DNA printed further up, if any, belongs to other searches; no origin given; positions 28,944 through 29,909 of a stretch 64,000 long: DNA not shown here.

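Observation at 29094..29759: Signal-peptide-bearing non-specific (DRGH) nuclease encoded by the phage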

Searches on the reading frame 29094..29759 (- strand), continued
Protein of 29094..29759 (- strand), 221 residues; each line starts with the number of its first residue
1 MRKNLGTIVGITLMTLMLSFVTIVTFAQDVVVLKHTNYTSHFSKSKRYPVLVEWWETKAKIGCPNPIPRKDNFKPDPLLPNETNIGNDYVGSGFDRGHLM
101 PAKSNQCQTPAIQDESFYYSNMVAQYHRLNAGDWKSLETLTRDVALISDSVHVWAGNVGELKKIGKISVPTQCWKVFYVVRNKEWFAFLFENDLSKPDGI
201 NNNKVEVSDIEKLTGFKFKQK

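Call 26: find_encoding_contigs(protein=P0032, flank=8000, max_places=2)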
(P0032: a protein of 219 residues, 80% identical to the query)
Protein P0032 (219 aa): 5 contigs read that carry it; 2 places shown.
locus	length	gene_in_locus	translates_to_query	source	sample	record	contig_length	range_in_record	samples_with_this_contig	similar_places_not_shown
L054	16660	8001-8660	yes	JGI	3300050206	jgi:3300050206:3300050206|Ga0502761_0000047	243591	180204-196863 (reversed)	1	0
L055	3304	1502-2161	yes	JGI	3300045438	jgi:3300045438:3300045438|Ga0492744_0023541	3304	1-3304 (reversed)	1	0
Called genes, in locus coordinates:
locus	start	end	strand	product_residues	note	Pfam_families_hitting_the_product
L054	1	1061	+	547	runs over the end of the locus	-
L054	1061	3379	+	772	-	-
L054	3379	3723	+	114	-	-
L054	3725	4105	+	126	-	-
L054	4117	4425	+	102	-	-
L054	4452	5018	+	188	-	-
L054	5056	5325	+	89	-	-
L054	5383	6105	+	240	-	-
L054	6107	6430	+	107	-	-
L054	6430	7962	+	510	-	-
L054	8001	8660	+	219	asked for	PF01223:Endonuclease_NS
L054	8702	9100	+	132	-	PF02675:AdoMet_dc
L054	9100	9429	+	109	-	-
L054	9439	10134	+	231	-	-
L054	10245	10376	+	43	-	-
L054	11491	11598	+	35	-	-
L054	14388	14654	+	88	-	-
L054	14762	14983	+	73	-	-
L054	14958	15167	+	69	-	-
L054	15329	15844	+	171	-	PF01126:Heme_oxygenase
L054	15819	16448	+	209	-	PF05996:Fe_bilin_red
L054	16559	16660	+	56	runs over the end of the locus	-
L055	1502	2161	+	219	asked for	PF01223:Endonuclease_NS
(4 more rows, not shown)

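Call 27: find_encoding_contigs(protein=P0212, flank=8000, max_places=2)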
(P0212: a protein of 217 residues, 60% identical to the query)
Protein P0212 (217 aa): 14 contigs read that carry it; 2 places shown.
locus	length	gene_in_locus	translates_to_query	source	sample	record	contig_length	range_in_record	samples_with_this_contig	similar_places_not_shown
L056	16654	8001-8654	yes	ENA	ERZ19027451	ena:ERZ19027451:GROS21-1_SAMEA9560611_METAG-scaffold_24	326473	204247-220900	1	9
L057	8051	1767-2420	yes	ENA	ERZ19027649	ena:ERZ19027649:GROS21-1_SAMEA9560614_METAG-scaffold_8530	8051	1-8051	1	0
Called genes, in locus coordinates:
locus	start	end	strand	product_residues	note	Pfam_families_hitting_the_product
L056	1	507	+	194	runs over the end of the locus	PF02223:Thymidylate_kin (faint)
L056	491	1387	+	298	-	PF00303:Thymidylat_synt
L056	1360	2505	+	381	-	PF13450:NAD_binding_8, PF03275:GLF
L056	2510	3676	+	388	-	-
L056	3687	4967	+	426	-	-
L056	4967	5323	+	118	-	-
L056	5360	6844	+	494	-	PF14397:ATPgrasp_ST (faint), PF02655:ATP-grasp_3, PF02955:GSH-S_ATP, PF07478:Dala_Dala_lig_C, PF08443:RimK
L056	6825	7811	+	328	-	PF02955:GSH-S_ATP, PF08443:RimK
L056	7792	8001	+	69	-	-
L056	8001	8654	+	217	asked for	PF01223:Endonuclease_NS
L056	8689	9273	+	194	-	-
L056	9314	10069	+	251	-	PF04542:Sigma70_r2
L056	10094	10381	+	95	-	-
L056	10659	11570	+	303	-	PF01370:Epimerase, PF04321:RmlD_sub_bind (weak), PF16363:GDP_Man_Dehyd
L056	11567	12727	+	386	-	PF01041:DegT_DnrJ_EryC1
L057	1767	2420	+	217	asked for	PF01223:Endonuclease_NS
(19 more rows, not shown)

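Call 28: find_encoding_contigs(protein=P0173, flank=8000, max_places=2)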
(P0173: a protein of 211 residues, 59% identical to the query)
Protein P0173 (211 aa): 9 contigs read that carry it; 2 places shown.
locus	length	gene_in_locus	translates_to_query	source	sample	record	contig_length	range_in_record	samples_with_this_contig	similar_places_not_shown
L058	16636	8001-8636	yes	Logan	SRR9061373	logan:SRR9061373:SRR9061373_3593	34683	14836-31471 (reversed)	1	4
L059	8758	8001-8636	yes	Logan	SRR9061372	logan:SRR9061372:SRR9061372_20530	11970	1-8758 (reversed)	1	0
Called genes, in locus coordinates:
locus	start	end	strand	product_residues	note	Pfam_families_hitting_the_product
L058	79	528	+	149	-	PF01832:Glucosaminidase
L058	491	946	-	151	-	-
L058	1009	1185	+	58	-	-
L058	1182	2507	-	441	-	-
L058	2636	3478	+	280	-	PF01471:PG_binding_1, PF00182:Glyco_hydro_19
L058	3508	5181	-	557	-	-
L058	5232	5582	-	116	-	-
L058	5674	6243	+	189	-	-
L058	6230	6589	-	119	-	PF01471:PG_binding_1 (weak)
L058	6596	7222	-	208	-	-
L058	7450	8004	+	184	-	PF13521:AAA_28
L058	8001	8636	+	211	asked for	PF01223:Endonuclease_NS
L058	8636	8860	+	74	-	-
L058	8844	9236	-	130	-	-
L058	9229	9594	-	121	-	-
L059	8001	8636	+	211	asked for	PF01223:Endonuclease_NS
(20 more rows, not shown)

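Call 45: predict_structure(alignment_id=A1)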
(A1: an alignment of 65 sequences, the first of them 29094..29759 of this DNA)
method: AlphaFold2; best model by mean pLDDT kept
length: 221 residues; sequences in the alignment: 65
mean_pLDDT: 92.2   pTM: 0.85
mean pLDDT of the five models: 92.2, 92.2, 92.1, 91.0, 89.7
residues with pLDDT >= 90: 179; 70-90: 30; 50-70: 12; < 50: 0
segments of 3 or more residues with pLDDT < 50: none
pLDDT, mean of each block of 10 residues (from residue 1): 65 81 73 98 98 95 90 96 95 94 93 96 94 94 93 98 97 98 97 94 98 95 70
secondary structure, 60 per line:
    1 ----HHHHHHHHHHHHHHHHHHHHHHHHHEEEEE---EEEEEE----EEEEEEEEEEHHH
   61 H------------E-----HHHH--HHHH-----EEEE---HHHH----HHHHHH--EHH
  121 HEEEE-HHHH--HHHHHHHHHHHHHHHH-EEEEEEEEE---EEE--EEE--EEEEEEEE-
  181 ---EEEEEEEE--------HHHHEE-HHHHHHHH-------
elements in order: H5-29 E30-34 E38-43 E48-57 H58-61 H80-83 H86-89 E95-98 H102-105 H110-115 E122-125 H127-130 H133-148 E150-158 E162-164 E167-169 E172-179 E184-191 H200-203 H207-214

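Call 48: fold_search(model_id=the predicted structure, library=pdb)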
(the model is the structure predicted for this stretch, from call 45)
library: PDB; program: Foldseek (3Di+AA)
matches with E <= 10: 326; with E <= 0.001: 192
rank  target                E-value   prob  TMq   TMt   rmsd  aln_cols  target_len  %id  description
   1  7r6t_C                1.9e-16  1.00  0.76  0.59   2.9       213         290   27  Human EXOG complexed with dRP-containing DNA (released 2022-08-24)
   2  5zkj_B                3.1e-16  1.00  0.77  0.57   2.4       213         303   27  Human EXOG-H140A in complex with RNA/DNA hybrid duplex (released 2019-04-03)
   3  7r6v_E                3.3e-16  1.00  0.76  0.59   2.7       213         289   28  Human EXOG complexed with dRP-containing DNA (released 2022-08-24)
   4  7r6t_L                3.3e-16  1.00  0.74  0.58   5.0       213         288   29  Human EXOG complexed with dRP-containing DNA (released 2022-08-24)
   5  6iid_A                4.0e-16  1.00  0.76  0.57   4.1       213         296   28  Human EXOG-H140A in complex with RNA-DNA chimeric duplex (released 2019-04-03)
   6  4a1n                  4.2e-16  1.00  0.76  0.59   2.5       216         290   28  Human Mitochondrial endo-exonuclease (released 2012-02-29)
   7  7r6t_D                4.2e-16  1.00  0.76  0.59   3.5       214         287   29  Human EXOG complexed with dRP-containing DNA (released 2022-08-24)
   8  7r6v_D                4.2e-16  1.00  0.75  0.57   4.1       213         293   28  Human EXOG complexed with dRP-containing DNA (released 2022-08-24)
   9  5t3v_B                4.5e-16  1.00  0.76  0.57   3.2       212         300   27  A Novel domain in human EXOG converts apoptotic endonuclease to DNA-repair enzyme (released 2017-05-17)
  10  6iid_B                4.5e-16  1.00  0.76  0.58   3.4       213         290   27  Human EXOG-H140A in complex with RNA-DNA chimeric duplex (released 2019-04-03)
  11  5zkj_A                4.8e-16  1.00  0.77  0.58   2.8       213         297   29  Human EXOG-H140A in complex with RNA/DNA hybrid duplex (released 2019-04-03)
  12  5t4i_B                4.8e-16  1.00  0.76  0.57   2.8       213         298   27  A Novel domain in human EXOG converts apoptotic endonuclease to DNA-repair enzyme (released 2017-05-17)
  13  5t5c_A                5.1e-16  1.00  0.76  0.58   2.6       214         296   28  A Novel domain in human EXOG converts apoptotic endonuclease to DNA-repair enzyme (released 2017-05-17)
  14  5t4i_A                5.4e-16  1.00  0.76  0.57   2.9       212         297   26  A Novel domain in human EXOG converts apoptotic endonuclease to DNA-repair enzyme (released 2017-05-17)
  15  5zki_B                6.1e-16  1.00  0.76  0.56   2.8       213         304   28  Human EXOG-H140A in complex with duplex DNA (released 2019-04-03)
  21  2o3b_A                2.5e-15  1.00  0.80  0.74   1.6       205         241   28  Crystal structure complex of Nuclease A (NucA) with intra-cellular inhibitor NuiA (released 2006-12-19)
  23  1zm8                  3.6e-15  1.00  0.79  0.74   1.8       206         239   28  Apo Crystal structure of Nuclease A from Anabaena sp. (released 2005-06-21)
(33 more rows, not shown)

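Call 49: search_protein_representatives(alignment_id=A1)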
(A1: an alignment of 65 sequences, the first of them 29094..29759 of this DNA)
Query: 65 sequences, 211 profile positions. Proteins with E-value up to 0.001 (for the whole library): 10213; up to 1e-10: 4799; up to 1e-30: 115. The best 150 are listed.
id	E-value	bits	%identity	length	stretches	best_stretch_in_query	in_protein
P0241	3.3e-86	304.3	-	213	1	1-211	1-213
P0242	8.9e-80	283.3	-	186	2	3-97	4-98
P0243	2.8e-77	275.1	-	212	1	1-210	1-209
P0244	2.0e-74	265.8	-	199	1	1-157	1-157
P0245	1.3e-72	259.9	-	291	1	18-211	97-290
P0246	7.5e-71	254.1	-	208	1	2-210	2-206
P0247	9.0e-71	253.9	-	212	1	2-210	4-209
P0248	7.8e-70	250.8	-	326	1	1-210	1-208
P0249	3.1e-65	235.8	-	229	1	3-211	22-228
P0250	7.1e-65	234.6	-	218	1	1-210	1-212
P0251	1.4e-60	220.5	-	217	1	5-210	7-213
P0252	3.5e-60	219.3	-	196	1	47-187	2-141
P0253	1.7e-59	217.0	-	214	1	3-186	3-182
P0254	3.8e-59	215.9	-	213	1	1-208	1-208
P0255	5.3e-59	215.4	-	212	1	1-210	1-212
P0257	1.1e-57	211.2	-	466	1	18-211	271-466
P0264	1.1e-52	194.8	-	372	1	5-210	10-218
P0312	5.1e-35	137.1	-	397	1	1-204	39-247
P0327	2.0e-33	131.8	-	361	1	1-211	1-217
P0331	4.6e-33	130.7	-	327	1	21-210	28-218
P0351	7.8e-31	123.4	-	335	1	4-210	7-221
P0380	9.7e-30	119.8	-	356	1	1-204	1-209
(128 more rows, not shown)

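Call 55: search_protein_families(library=pfam, proteins=[P0241, P0245, P0248, P0257, P0264, P0327, P0380, P0351, P0331, P0312], max_evalue=0.01)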
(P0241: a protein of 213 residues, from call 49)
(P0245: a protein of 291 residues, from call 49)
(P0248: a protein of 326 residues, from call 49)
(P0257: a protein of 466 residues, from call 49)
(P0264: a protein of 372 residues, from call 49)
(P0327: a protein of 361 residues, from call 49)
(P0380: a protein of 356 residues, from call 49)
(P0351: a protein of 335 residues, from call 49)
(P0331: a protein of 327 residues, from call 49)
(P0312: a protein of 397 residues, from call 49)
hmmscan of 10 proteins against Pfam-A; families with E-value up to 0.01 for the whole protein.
P0241 (213 aa): 1 family
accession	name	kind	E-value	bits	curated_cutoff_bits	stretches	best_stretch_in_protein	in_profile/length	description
PF01223.29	Endonuclease_NS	-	2.6e-29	102.9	23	1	25-212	19-216/223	DNA/RNA non-specific endonuclease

P0245 (291 aa): 1 family
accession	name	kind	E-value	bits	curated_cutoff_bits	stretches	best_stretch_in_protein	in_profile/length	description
PF01223.29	Endonuclease_NS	-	1.2e-38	133.4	23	1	103-290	18-217/223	DNA/RNA non-specific endonuclease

P0248 (326 aa): 1 family
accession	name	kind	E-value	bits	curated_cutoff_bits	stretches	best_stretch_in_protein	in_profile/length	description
PF01223.29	Endonuclease_NS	-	2.5e-33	116.1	23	1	24-212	19-220/223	DNA/RNA non-specific endonuclease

P0257 (466 aa): 2 families
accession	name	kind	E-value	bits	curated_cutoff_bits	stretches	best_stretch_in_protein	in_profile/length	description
PF02265.22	S1-P1_nuclease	-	2.9e-46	158.8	29.5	1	23-253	1-257/258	S1/P1 Nuclease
PF01223.29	Endonuclease_NS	-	1.5e-34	120.1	23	1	273-465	14-216/223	DNA/RNA non-specific endonuclease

P0264 (372 aa): 1 family
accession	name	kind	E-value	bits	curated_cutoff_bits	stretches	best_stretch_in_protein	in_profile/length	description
PF01223.29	Endonuclease_NS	-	1.2e-35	123.6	23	1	20-221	8-219/223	DNA/RNA non-specific endonuclease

P0327 (361 aa): 2 families
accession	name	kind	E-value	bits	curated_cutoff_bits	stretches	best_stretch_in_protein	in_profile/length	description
PF01223.29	Endonuclease_NS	-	1.7e-38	133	23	1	20-217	14-217/223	DNA/RNA non-specific endonuclease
PF15616.11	TerY_C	-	0.00065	20.2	28.4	1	332-358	66-92/129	TerY-C metal binding domain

P0380 (356 aa): 1 family
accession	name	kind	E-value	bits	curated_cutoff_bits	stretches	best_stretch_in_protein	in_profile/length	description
PF01223.29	Endonuclease_NS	-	6.9e-36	124.4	23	1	22-207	16-208/223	DNA/RNA non-specific endonuclease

P0351 (335 aa): 2 families
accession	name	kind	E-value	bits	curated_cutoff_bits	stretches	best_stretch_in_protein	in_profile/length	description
PF01223.29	Endonuclease_NS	-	7.7e-53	179.9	23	1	27-227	11-222/223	DNA/RNA non-specific endonuclease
PF19067.5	DUF5763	-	2.8e-08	33.5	26.3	2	260-291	3-32/39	Family of unknown function (DUF5763)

P0331 (327 aa): 2 families
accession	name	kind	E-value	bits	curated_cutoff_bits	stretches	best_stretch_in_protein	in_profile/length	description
PF01223.29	Endonuclease_NS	-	2.2e-57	194.7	23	1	24-222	11-220/223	DNA/RNA non-specific endonuclease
PF00072.30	Response_reg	-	8.4e-19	68.2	30.2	1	224-321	14-110/111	Response regulator receiver domain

P0312 (397 aa): 1 family
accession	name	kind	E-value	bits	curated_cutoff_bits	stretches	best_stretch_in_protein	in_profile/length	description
PF01223.29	Endonuclease_NS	-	3.6e-39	135.2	23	1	57-247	14-210/223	DNA/RNA non-specific endonuclease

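Call 69: find_encoding_contigs(protein=P0246, flank=7000, max_places=2)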
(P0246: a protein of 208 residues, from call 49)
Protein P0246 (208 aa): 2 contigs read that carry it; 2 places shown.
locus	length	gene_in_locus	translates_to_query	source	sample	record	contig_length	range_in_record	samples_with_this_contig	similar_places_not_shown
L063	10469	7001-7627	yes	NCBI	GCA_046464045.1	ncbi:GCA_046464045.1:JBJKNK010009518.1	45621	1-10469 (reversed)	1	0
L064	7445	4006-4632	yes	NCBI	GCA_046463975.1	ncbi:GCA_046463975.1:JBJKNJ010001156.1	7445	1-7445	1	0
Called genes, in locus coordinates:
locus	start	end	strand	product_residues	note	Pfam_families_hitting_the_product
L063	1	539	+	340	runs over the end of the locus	-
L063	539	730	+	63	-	-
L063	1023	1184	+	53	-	-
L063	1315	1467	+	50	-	-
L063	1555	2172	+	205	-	-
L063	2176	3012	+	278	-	-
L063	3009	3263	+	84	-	PF11126:Phage_DsbA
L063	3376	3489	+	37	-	-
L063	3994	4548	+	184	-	PF13578:Methyltransf_24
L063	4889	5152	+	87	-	-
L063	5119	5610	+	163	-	-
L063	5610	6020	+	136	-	-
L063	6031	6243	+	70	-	-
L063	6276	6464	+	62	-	-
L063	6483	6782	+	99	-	-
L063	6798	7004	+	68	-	-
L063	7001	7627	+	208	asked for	PF01223:Endonuclease_NS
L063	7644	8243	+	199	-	PF00182:Glyco_hydro_19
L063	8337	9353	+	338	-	PF00709:Adenylsucc_synt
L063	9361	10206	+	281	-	PF03721:UDPG_MGDP_dh_N, PF00984:UDPG_MGDP_dh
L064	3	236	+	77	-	?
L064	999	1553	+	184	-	PF13578:Methyltransf_24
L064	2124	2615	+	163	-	-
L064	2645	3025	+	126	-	-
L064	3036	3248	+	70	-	-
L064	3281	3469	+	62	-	-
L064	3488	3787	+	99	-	-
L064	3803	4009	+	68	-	-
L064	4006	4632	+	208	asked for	PF01223:Endonuclease_NS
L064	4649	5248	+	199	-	PF00182:Glyco_hydro_19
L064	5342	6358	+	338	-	PF00709:Adenylsucc_synt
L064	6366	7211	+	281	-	PF03721:UDPG_MGDP_dh_N, PF00984:UDPG_MGDP_dh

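Call 70: find_encoding_contigs(protein=P0247, flank=7000, max_places=2)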
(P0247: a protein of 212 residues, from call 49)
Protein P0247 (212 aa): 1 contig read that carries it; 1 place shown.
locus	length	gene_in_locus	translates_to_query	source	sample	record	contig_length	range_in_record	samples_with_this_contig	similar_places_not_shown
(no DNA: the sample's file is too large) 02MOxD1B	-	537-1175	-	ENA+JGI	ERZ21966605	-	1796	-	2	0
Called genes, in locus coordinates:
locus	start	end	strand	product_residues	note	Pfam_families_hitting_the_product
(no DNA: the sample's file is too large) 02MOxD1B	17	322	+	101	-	-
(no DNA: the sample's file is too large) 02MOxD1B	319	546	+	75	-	-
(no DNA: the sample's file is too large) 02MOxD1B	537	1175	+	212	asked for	PF01223:Endonuclease_NS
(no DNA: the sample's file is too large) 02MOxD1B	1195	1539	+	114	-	-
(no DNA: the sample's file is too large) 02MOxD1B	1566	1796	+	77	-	?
